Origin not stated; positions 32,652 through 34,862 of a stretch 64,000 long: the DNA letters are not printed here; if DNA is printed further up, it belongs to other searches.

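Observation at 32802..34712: SpoIID/LytB domain protein with an expanded N-terminal array of the same repeat: evidence of module shuffling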

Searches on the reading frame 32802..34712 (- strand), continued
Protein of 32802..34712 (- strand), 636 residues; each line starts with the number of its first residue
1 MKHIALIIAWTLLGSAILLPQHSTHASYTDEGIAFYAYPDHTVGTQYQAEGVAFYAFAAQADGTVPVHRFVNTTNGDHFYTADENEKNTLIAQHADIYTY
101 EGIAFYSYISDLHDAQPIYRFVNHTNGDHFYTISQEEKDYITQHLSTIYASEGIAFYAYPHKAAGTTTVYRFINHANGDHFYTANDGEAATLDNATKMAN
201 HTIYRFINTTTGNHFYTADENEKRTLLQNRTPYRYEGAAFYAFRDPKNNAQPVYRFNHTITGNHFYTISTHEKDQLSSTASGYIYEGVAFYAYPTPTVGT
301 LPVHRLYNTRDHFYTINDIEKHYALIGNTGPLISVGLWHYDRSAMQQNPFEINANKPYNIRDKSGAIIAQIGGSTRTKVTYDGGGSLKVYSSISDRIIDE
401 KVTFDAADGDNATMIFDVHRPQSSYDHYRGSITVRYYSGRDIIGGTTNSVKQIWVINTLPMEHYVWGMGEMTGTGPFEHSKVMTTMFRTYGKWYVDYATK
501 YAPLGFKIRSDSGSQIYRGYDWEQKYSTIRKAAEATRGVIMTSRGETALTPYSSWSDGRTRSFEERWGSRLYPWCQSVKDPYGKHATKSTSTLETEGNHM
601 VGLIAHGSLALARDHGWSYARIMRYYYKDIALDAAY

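Call 22: find_encoding_contigs(protein=P0001, flank=10000, max_places=2)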
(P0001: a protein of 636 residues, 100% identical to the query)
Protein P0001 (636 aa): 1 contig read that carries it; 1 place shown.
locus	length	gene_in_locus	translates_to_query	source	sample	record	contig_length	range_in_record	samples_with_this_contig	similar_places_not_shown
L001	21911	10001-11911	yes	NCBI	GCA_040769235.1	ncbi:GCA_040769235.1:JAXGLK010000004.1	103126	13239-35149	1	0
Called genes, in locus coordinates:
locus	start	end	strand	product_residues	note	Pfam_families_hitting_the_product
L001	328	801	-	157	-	PF01196:Ribosomal_L17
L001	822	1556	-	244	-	PF01193:RNA_pol_L, PF01000:RNA_pol_A_bac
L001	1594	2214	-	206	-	PF00163:Ribosomal_S4, PF01479:S4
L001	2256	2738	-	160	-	PF00411:Ribosomal_S11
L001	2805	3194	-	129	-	PF00416:Ribosomal_S13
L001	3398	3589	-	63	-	PF01176:eIF-1a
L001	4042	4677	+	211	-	PF03462:PCRF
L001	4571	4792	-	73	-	-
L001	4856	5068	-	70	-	-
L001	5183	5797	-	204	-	PF03706:LPG_synthase_TM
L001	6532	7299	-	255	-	PF13439:Glyco_transf_4, PF13579:Glyco_trans_4_4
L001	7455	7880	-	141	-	-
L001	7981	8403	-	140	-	PF00535:Glycos_transf_2, PF10111:Glyco_tranf_2_2 (weak)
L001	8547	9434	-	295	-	PF00984:UDPG_MGDP_dh, PF03720:UDPG_MGDP_dh_C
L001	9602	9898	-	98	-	PF01210:NAD_Gly3P_dh_N (weak), PF02737:3HCDH_N (faint), PF03446:NAD_binding_2 (weak), PF03721:UDPG_MGDP_dh_N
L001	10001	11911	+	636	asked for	PF18885:DUF5648, PF08486:SpoIID (weak)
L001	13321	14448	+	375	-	PF00082:Peptidase_S8, PF18885:DUF5648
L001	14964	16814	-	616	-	PF05048:NosD, PF13229:Beta_helix, PF18885:DUF5648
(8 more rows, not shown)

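Call 23: find_encoding_contigs(protein=P0003, flank=10000, max_places=2)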
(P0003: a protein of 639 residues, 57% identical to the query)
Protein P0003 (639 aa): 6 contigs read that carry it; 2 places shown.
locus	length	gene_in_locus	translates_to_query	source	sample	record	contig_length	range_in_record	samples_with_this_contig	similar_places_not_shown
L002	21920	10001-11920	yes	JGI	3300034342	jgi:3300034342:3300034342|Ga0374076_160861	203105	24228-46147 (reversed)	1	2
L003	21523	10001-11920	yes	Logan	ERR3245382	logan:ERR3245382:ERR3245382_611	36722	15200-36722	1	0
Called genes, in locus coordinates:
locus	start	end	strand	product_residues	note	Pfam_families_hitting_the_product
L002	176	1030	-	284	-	-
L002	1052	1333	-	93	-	-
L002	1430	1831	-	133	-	-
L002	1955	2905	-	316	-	PF03706:LPG_synthase_TM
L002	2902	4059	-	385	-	PF13439:Glyco_transf_4, PF13579:Glyco_trans_4_4, PF20706:GT4-conflict, PF00534:Glycos_transf_1, PF13692:Glyco_trans_1_4, PF13524:Glyco_trans_1_2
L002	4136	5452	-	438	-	PF03721:UDPG_MGDP_dh_N, PF00984:UDPG_MGDP_dh, PF03720:UDPG_MGDP_dh_C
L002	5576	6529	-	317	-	PF00535:Glycos_transf_2, PF10111:Glyco_tranf_2_2 (weak)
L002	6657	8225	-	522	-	PF13231:PMT_2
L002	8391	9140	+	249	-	PF00535:Glycos_transf_2, PF13641:Glyco_tranf_2_3 (weak)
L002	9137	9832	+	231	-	PF04794:YdjC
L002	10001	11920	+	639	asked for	PF18885:DUF5648, PF08486:SpoIID (weak)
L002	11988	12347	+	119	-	PF05635:23S_rRNA_IVP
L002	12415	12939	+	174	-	PF12685:SpoIIIAH (weak)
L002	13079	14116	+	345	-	PF01370:Epimerase, PF02719:Polysacc_synt_2 (weak), PF04321:RmlD_sub_bind, PF16363:GDP_Man_Dehyd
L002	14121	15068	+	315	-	PF01370:Epimerase, PF04321:RmlD_sub_bind (weak), PF16363:GDP_Man_Dehyd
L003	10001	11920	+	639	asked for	PF18885:DUF5648, PF08486:SpoIID (weak)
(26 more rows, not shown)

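Call 24: predict_structure(alignment_id=A1)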
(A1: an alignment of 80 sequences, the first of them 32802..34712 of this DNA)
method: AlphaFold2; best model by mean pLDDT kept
length: 636 residues; sequences in the alignment: 80
mean_pLDDT: 92.2   pTM: 0.63
mean pLDDT of the five models: 92.2, 91.3, 90.7, 90.3, 86.6
residues with pLDDT >= 90: 516; 70-90: 90; 50-70: 23; < 50: 7
segments of 3 or more residues with pLDDT < 50: 18-24
pLDDT, mean of each block of 10 residues (from residue 1): 72 61 60 93 70 97 98 93 98 96 97 94 94 97 93 98 97 88 94 66 94 94 93 93 92 97 96 92 96 90 91 89 76 96 94 97 94 94 97 97 92 95 94 98 96 98 96 96 98 94 97 93 97 94 93 96 93 95 96 91 97 98 98 85
secondary structure, 60 per line:
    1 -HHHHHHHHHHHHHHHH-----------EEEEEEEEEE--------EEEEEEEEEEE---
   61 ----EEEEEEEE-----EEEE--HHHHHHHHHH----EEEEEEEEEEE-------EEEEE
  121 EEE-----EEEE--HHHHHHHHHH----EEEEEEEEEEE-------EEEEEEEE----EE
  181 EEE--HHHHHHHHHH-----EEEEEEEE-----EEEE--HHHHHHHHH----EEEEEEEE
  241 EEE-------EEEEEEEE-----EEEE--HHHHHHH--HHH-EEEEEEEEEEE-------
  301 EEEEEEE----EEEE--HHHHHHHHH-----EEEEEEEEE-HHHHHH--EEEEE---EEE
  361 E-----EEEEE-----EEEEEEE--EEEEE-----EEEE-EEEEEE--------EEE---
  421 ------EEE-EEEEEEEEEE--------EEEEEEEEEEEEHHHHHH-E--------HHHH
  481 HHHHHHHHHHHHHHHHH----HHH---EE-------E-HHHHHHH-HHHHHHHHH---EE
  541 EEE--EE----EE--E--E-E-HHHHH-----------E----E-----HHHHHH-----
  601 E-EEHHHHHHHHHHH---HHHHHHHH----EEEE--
elements in order: H2-17 E29-38 E47-57 E65-72 E78-81 H84-93 E98-108 E116-123 E129-132 H135-144 E149-159 E167-174 E179-183 H186-195 E201-208 E214-217 H220-228 E233-243 E251-258 E264-267 H270-276 E283-293 E301-307 E312-315 H318-326 E332-340 H342-347 E350-354 E358-361 E367-371 E377-383 E386-390 E396-399 E401-406 E415-417 E427-429 E431-440 E449-460 H461-466 H477-497 H519-525 H527-535 E539-543 H563-567 H590-595 H605-615 H619-626 E631-634

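Call 26: fold_search(model_id=the predicted structure, library=pdb)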
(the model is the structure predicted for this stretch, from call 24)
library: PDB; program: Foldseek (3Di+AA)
matches with E <= 10: 853; with E <= 0.001: 6
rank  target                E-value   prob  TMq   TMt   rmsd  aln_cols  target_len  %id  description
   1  5i1t_A                9.4e-11  1.00  0.25  0.54   7.5       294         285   19  2.6 Angstrom Resolution Crystal Structure of Stage II Sporulation Protein D (SpoIID) from Clostridium difficile in Com (released 2016-05-25)
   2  4rwr_B                2.7e-08  1.00  0.22  0.50   5.7       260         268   18  2.1 Angstrom Crystal Structure of Stage II Sporulation Protein D from Bacillus anthracis (released 2014-12-17)
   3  4rwr_A                7.2e-07  1.00  0.22  0.49   6.8       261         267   20  2.1 Angstrom Crystal Structure of Stage II Sporulation Protein D from Bacillus anthracis (released 2014-12-17)
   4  9h68_A                3.0e-05  1.00  0.18  0.27  14.0       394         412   13  Crystal Structure of the spore gernation lytic transglycosylase SleC from Clostridioides difficile in its zymogenic fo (released 2025-02-12)
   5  9h68_D                1.9e-04  1.00  0.19  0.28  16.8       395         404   13  Crystal Structure of the spore gernation lytic transglycosylase SleC from Clostridioides difficile in its zymogenic fo (released 2025-02-12)
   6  9h68_C                3.9e-04  0.99  0.18  0.27  14.2       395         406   13  Crystal Structure of the spore gernation lytic transglycosylase SleC from Clostridioides difficile in its zymogenic fo (released 2025-02-12)
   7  8beu_A                1.1e-03  0.10  0.08  0.09  25.2       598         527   11  Structure of D188A-fructofuranosidase from Rhodotorula dairenensis in complex with raffinose (released 2022-12-28)
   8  8bet_B                1.2e-03  0.10  0.08  0.09  25.6       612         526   10  Structure of D188A-fructofuranosidase from Rhodotorula dairenesis in complex with sucrose (released 2022-12-28)
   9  8bes_C                1.3e-03  0.10  0.08  0.09  25.7       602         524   11  Structure of D188A-fructofuranosidase from Rhodotorula dairenensis in complex with fructose (released 2022-12-28)
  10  8bet_C                2.5e-03  0.08  0.08  0.09  26.9       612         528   12  Structure of D188A-fructofuranosidase from Rhodotorula dairenesis in complex with sucrose (released 2022-12-28)
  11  8bet_A                3.5e-03  0.08  0.08  0.09  26.3       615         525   11  Structure of D188A-fructofuranosidase from Rhodotorula dairenesis in complex with sucrose (released 2022-12-28)
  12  3sot_B                7.6e-02  0.07  0.06  0.11  20.1       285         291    8  Crystal structure of a Multidomain protein including DUF1735 (BACOVA_03322) from Bacteroides ovatus at 2.80 A resoluti (released 2011-07-27)
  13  2hpw                  1.0e-01  0.08  0.07  0.13  12.9       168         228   15  Green fluorescent protein from Clytia gregaria (released 2006-09-12)
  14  8xjc_B                1.1e-01  0.04  0.07  0.11  17.0       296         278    6  a novel haemophore of of Riemerella anatipestifer (released 2025-06-25)
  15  6t0s_A                1.1e-01  0.05  0.07  0.07  16.4       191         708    9  Bat Influenza A polymerase stuttering complex using 44-mer vRNA template with intact oligo(U) sequence (released 2020-04-15)
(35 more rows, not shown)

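Call 32: find_related_loci(query=A1, collection=genome_contigs, flank=10000)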
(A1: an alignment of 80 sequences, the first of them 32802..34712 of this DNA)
Query A1 (636 aa) in genome_contigs; peptide patterns used: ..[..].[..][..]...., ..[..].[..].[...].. (x = any residue, [..] = any of these).
147 stretches matched a pattern; 138 encode a relative of the query (tblastn E <= 1e-3); the best 80 are kept; 80 distinct loci.
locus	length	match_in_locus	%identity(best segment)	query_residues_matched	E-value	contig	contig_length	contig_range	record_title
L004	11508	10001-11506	78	1-502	0e+0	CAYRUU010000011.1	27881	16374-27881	MAG TPA_asm: uncultured Micavibrio sp. isolate SRP294416_co3_303 genome assembly, contig: NODE_2222_length_27881_cov_7.2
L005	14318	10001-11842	57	20-636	0e+0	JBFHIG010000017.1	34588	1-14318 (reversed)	MAG: Candidatus Moraniibacteriota bacterium isolate Mix_sand07.2021.05.G.32 k141_2593755_length_34588_cov_15.0567, whole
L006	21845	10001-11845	57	21-636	0e+0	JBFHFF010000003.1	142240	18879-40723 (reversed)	MAG: Candidatus Moraniibacteriota bacterium isolate Mix_sand07.2021.05.G.119 k141_321514_length_142240_cov_142.4095, who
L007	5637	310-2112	57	24-636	0e+0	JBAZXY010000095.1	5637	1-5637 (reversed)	MAG: Parcubacteria group bacterium isolate SO_2017_GW1_67 NODE_54739_length_5637_cov_1.959710_OW334_2017, whole genome s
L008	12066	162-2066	53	4-636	0e+0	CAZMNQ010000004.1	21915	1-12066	MAG TPA_asm: uncultured Bdellovibrionales bacterium isolate SRP118108_co4_325 genome assembly, contig: NODE_1706_length_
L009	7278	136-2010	52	7-636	0e+0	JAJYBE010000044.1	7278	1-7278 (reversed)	MAG: bacterium isolate BP8.bin61 NODE_18686_length_7278_cov_1.734303, whole genome shotgun sequence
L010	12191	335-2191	50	4-636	0e+0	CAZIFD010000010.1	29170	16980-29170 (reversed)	MAG TPA_asm: uncultured Bdellovibrionales bacterium isolate binchicken_co168_52 genome assembly, contig: NODE_2784_lengt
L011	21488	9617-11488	51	8-636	0e+0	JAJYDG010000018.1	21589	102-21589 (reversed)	MAG: bacterium isolate BP9.bin89 NODE_4390_length_21589_cov_1.726773, whole genome shotgun sequence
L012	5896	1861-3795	51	8-636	0e+0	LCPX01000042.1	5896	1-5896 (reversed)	MAG: Candidatus Moranbacteria bacterium GW2011_GWE1_49_15 UY41_C0042, whole genome shotgun sequence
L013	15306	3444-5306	53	21-636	0e+0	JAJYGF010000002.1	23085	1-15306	MAG: bacterium isolate DBS1-3.bin117 NODE_3828_length_23085_cov_1.80639, whole genome shotgun sequence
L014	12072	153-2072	51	1-636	0e+0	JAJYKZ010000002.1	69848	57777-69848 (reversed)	MAG: bacterium isolate DBS2-1.bin57 NODE_656_length_69848_cov_2.394128, whole genome shotgun sequence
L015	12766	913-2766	50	2-636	0e+0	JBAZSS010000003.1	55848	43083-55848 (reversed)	MAG: Parcubacteria group bacterium isolate SO_2017_GW1_179 NODE_3013_length_55848_cov_1.141257_OW334_2017, whole genome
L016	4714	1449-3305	52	21-636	0e+0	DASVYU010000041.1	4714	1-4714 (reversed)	MAG TPA_asm: Patescibacteria group bacterium isolate SMAG_U2610 k141_65406, whole genome shotgun sequence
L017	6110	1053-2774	51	12-636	0e+0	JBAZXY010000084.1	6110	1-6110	MAG: Parcubacteria group bacterium isolate SO_2017_GW1_67 NODE_48928_length_6110_cov_2.027745_OW334_2017, whole genome s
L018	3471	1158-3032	48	1-636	0e+0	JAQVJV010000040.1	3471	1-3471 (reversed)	MAG: Candidatus Moraniibacteriota bacterium isolate STE_71 NODE_92584_length_3471_cov_16.773026_Sandtown_E, whole genome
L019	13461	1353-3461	48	39-636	4e-177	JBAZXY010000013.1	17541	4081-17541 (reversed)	MAG: Parcubacteria group bacterium isolate SO_2017_GW1_67 NODE_12193_length_17541_cov_2.034053_OW334_2017, whole genome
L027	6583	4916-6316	47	32-636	3e-138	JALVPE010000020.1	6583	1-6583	MAG: Candidatus Moraniibacteriota bacterium isolate A3_metabat1_scaf2bin.079 A3_NODE_15192_length_6583_cov_3.527261, who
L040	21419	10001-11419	40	46-636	2e-120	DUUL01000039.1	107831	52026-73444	MAG TPA_asm: Candidatus Moraniibacteriota bacterium isolate AS08sgBPME_209 175778_AS08, whole genome shotgun sequence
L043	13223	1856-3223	45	47-626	6e-118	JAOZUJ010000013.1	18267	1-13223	MAG: Candidatus Moraniibacteriota bacterium isolate GMC8.concoct.3 GMC8_2109_length_18267_cov_7.806886, whole genome sho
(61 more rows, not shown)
